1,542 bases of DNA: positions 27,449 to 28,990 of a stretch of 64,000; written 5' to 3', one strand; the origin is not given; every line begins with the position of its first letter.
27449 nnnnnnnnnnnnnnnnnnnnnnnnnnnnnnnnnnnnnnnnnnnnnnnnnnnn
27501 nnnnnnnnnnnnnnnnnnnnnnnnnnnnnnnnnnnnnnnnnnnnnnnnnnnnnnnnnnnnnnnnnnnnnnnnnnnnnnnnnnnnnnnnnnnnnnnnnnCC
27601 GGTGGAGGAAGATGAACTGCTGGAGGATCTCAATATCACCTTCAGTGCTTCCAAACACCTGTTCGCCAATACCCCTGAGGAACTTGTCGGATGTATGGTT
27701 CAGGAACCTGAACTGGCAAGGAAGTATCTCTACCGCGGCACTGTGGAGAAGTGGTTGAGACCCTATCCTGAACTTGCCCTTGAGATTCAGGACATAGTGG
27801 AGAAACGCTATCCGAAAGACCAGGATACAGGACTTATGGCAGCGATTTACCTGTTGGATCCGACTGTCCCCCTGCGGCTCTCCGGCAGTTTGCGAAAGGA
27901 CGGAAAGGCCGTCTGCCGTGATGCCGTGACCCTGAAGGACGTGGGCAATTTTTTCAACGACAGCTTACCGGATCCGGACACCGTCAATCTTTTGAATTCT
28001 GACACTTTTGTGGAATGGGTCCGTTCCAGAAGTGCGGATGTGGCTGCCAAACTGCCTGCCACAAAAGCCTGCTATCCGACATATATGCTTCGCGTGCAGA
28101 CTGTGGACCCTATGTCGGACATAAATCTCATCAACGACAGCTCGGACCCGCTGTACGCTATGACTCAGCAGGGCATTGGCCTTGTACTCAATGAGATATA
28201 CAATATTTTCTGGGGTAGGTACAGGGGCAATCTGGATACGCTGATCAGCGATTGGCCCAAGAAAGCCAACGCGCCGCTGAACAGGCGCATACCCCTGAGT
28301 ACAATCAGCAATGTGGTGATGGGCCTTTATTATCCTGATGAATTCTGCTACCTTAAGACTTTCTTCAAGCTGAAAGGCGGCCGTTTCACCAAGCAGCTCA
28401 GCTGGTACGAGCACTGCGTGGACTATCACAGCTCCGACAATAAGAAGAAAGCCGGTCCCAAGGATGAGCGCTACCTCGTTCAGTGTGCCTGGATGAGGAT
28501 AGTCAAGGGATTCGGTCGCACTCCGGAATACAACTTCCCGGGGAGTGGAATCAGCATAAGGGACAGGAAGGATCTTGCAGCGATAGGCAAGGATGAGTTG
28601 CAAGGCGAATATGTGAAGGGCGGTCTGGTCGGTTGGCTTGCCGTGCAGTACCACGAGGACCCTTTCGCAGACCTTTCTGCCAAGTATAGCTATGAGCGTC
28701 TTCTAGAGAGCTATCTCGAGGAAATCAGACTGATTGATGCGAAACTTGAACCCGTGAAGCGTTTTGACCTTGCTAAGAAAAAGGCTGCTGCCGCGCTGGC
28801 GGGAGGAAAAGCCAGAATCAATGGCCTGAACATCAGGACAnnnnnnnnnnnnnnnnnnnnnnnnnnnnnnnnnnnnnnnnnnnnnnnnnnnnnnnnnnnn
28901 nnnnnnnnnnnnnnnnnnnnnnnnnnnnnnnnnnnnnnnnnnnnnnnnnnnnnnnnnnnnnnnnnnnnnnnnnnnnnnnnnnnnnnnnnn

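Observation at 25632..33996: Self-contained five-gene phospho-switch operon: zinc-ribbon protein, membrane Ser/Thr kinase, 4x AAA+ ATPase, Zn-FHA, PP2C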

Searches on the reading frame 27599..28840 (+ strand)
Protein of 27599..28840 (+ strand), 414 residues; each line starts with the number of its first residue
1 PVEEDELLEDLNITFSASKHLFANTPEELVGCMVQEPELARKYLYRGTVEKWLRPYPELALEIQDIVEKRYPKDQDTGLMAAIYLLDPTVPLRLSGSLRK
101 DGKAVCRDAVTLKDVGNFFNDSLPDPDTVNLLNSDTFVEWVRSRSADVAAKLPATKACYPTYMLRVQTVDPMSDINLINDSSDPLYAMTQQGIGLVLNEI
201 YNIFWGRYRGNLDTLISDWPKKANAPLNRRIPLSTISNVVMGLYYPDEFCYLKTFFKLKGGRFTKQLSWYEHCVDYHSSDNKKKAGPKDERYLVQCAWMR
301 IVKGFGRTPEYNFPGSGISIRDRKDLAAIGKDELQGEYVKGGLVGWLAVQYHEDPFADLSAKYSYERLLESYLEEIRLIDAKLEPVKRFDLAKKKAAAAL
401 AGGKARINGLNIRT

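Call 63: predict_structure(alignment_id=A2)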
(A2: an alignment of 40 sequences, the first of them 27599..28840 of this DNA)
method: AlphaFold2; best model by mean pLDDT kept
length: 414 residues; sequences in the alignment: 40
mean_pLDDT: 92.3   pTM: 0.87
mean pLDDT of the five models: 92.3, 91.8, 90.7, 90.5, 89.4
residues with pLDDT >= 90: 350; 70-90: 49; 50-70: 8; < 50: 7
segments of 3 or more residues with pLDDT < 50: 1-7
pLDDT, mean of each block of 10 residues (from residue 1): 49 86 92 95 96 92 96 97 96 96 96 97 95 95 96 76 94 95 94 98 97 95 93 95 93 92 95 94 88 97 97 94 92 94 96 93 93 95 92 92 86 71
secondary structure, 60 per line:
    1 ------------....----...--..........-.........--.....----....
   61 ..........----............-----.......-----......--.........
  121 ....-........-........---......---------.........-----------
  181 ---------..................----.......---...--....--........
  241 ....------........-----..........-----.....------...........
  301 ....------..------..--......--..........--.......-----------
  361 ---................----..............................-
elements in order: E13-16 E21-23 H26-35 H37-45 H48-52 H57-70 H75-86 E92-98 E104-109 H112-121 E122-124 H126-133 H135-142 H146-151 H161-169 H190-207 H212-218 H227-230 H233-244 H251-258 H264-273 H279-283 H290-304 H323-328 H331-340 H343-349 H364-379 H384-413

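Call 67: fold_search(model_id=the predicted structure, library=pdb)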
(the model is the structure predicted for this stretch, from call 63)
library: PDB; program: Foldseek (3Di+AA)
matches with E <= 10: 76; with E <= 0.001: 0
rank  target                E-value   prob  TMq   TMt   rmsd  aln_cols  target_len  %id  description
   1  7bii_B                1.2e+00  0.07  0.15  0.06  18.2       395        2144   12  Crystal structure of Nematocida HUWE1 (released 2021-07-28)
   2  3qnq_A                1.4e+00  0.04  0.13  0.12  20.0       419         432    8  Crystal structure of the transporter ChbC, the IIC component from the N,N'-diacetylchitobiose-specific phosphotransfer (released 2011-04-06)
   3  9nkg_W                1.5e+00  0.04  0.13  0.13  18.1       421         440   11  Structure of substrate engaged MIDN-bound human 26S proteasome, EB-MIDN (Composite map) (released 2025-05-07)
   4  3urz_B                1.8e+00  0.07  0.13  0.19  16.7       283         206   10  Crystal structure of a putative protein binding protein (BACOVA_03105) from Bacteroides ovatus ATCC 8483 at 2.19 A res (released 2011-12-14)
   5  9o5o_A                1.8e+00  0.03  0.11  0.12  21.9       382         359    9  Cryo-EM structure of the human SK2-4 chimera/calmodulin channel complex bound to a small molecule activator (released 2025-07-09)
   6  1xjt                  1.9e+00  0.13  0.09  0.18  15.1       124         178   13  Crystal structure of active form of P1 phage endolysin Lyz (released 2005-01-11)
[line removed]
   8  6m5r_B                2.2e+00  0.02  0.10  0.07  25.6       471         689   13  The coordinates of the apo monomeric terminase complex (released 2020-10-28)
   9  9hlz_b                2.6e+00  0.03  0.12  0.12  20.3       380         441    9  Translational activators Aep1, Aep2 and Atp25 in complex with mRNA and the yeast mitochondrial ribosome (released 2025-12-17)
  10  4kzg_E                2.7e+00  0.03  0.11  0.14  18.3       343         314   12  Crystal structure of zebrafish MO25 (released 2013-09-11)
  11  2c0l_A                2.9e+00  0.04  0.12  0.15  24.4       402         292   12  TPR DOMAIN OF HUMAN PEX5P IN COMPLEX WITH HUMAN MSCP2 (released 2006-11-15)
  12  9vub_C                3.0e+00  0.03  0.12  0.13  25.6       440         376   10  channel C complex with 3 (released 2026-03-11)
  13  7a9w_A                3.1e+00  0.02  0.11  0.10  22.9       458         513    8  Structure of yeast Rmd9p in complex with 20nt target RNA (released 2021-04-07)
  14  9o85_A                3.3e+00  0.02  0.10  0.11  24.5       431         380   11  Cryo-EM structure of KCa2.2_I/calmodulin channel in complex with rimtuzalcap (released 2025-06-18)
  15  6m5u_B                3.6e+00  0.02  0.11  0.08  22.8       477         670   14  The coordinates of the monomeric terminase complex in the presence of the ADP-BeF3 (released 2020-10-28)
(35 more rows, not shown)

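Call 82: search_protein_representatives(protein=window:27599-28840:+)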
Query: 414 residues. Proteins with E-value up to 0.001 (for the whole library): 227; up to 1e-10: 125; up to 1e-30: 35. The best 150 are listed.
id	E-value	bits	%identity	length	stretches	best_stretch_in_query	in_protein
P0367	2.7e-131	454.7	51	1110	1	1-413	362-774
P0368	1.9e-72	260.8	38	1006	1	3-375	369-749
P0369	8.6e-72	258.7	37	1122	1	6-412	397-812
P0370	3.8e-63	230.2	36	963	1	2-397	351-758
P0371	8.0e-59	215.9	40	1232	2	113-392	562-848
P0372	4.3e-58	213.5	46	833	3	169-312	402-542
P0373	2.4e-56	207.8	37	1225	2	128-389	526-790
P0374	1.0e-55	205.8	44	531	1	188-412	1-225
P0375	3.4e-53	197.4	40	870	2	170-410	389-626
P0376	4.2e-50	187.2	33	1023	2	84-393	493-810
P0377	5.0e-46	173.8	34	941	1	12-382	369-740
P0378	1.9e-45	171.9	34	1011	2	100-389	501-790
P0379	5.0e-45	170.5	33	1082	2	111-377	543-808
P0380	1.1e-41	159.5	33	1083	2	132-369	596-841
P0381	6.8e-41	156.9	35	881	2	166-410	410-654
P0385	5.8e-37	143.9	33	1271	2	159-395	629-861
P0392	3.8e-33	131.4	40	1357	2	252-399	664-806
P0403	5.4e-30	121.0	33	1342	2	77-396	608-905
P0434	1.6e-21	93.1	38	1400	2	13-92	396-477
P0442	4.8e-20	88.2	35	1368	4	12-93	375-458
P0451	4.6e-18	81.7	27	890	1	10-387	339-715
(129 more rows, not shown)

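Call 85: search_protein_families(library=pfam, proteins=[P0371, P0385, P0392, P0403, P0434, P0442, P0451], max_evalue=0.0001)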
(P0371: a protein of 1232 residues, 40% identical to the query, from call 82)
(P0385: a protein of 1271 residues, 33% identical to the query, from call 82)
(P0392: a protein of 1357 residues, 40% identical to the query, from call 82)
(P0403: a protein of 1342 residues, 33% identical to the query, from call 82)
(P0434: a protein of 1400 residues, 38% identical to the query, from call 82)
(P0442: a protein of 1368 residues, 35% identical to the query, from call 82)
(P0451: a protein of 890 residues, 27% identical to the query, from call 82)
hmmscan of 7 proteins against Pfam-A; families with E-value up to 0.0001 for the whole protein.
P0371 (1232 aa): 3 families
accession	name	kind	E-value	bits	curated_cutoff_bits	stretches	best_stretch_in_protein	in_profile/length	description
PF00069.31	Pkinase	-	5.8e-23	82.1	31.7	1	113-361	1-256/263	Protein kinase domain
PF07714.23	PK_Tyr_Ser-Thr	-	2.8e-08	33.8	23.1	1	178-365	72-257/258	Protein tyrosine and serine/threonine kinase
PF14531.12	Kinase-like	-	6.5e-06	26.1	25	1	209-356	149-289/289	Kinase-like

P0385 (1271 aa): 4 families
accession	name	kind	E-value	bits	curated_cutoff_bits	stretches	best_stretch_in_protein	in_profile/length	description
PF00069.31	Pkinase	-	7.6e-26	91.5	31.7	1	101-379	1-260/263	Protein kinase domain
PF08238.18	Sel1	-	8.3e-18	64.6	30.7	2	1232-1261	7-36/36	Sel1 repeat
PF07714.23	PK_Tyr_Ser-Thr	-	8.9e-10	38.7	23.1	1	102-379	2-257/258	Protein tyrosine and serine/threonine kinase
PF13095.12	FTA2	-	7.8e-07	29.4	30.2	0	96-149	19-71/214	Kinetochore Sim4 complex subunit FTA2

P0392 (1357 aa): 5 families
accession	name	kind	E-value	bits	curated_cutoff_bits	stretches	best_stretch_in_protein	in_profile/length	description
PF00069.31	Pkinase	-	1.8e-26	93.6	31.7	1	165-349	70-257/263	Protein kinase domain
PF13308.11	YARHG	-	2.4e-19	69.5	27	1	1281-1357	6-84/85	YARHG domain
PF07714.23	PK_Tyr_Ser-Thr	-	3.2e-12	46.7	23.1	1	166-350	74-255/258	Protein tyrosine and serine/threonine kinase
PF01636.29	APH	-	3.3e-05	24.2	23.2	0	110-208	14-109/239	Phosphotransferase enzyme family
PF03109.22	ABC1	-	5.7e-05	22.8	22.9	0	171-250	146-223/244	ABC1 atypical kinase-like domain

P0403 (1342 aa): 2 families
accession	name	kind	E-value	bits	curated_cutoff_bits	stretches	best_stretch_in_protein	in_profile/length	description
PF00069.31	Pkinase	-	1.1e-26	94.2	31.7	1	275-434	96-257/263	Protein kinase domain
PF07714.23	PK_Tyr_Ser-Thr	-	1.3e-16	61.1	23.1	1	275-435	100-255/258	Protein tyrosine and serine/threonine kinase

P0434 (1400 aa): 4 families
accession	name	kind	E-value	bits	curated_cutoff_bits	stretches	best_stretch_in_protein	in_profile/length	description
PF00069.31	Pkinase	-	2.7e-27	96.3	31.7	1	170-372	53-257/263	Protein kinase domain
PF07714.23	PK_Tyr_Ser-Thr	-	2.6e-12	47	23.1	1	172-373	58-255/258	Protein tyrosine and serine/threonine kinase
PF14531.12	Kinase-like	-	9.2e-10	38.7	25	1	230-354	159-281/289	Kinase-like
PF03109.22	ABC1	-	5.9e-05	22.8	22.9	0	198-276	147-225/244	ABC1 atypical kinase-like domain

P0442 (1368 aa): 3 families
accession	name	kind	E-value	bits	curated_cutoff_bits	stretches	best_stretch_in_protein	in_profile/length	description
PF00069.31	Pkinase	-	1e-30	107.5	31.7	1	154-354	52-258/263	Protein kinase domain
PF07714.23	PK_Tyr_Ser-Thr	-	8.2e-16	58.5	23.1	1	154-355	55-256/258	Protein tyrosine and serine/threonine kinase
PF14531.12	Kinase-like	-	1.5e-07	31.4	25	1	215-347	162-289/289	Kinase-like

P0451 (890 aa): 2 families
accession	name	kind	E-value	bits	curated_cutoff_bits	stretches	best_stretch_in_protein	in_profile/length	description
PF00069.31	Pkinase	-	9.3e-23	81.4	31.7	1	65-315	1-258/263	Protein kinase domain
PF07714.23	PK_Tyr_Ser-Thr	-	2.2e-10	40.7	23.1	1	88-317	30-257/258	Protein tyrosine and serine/threonine kinase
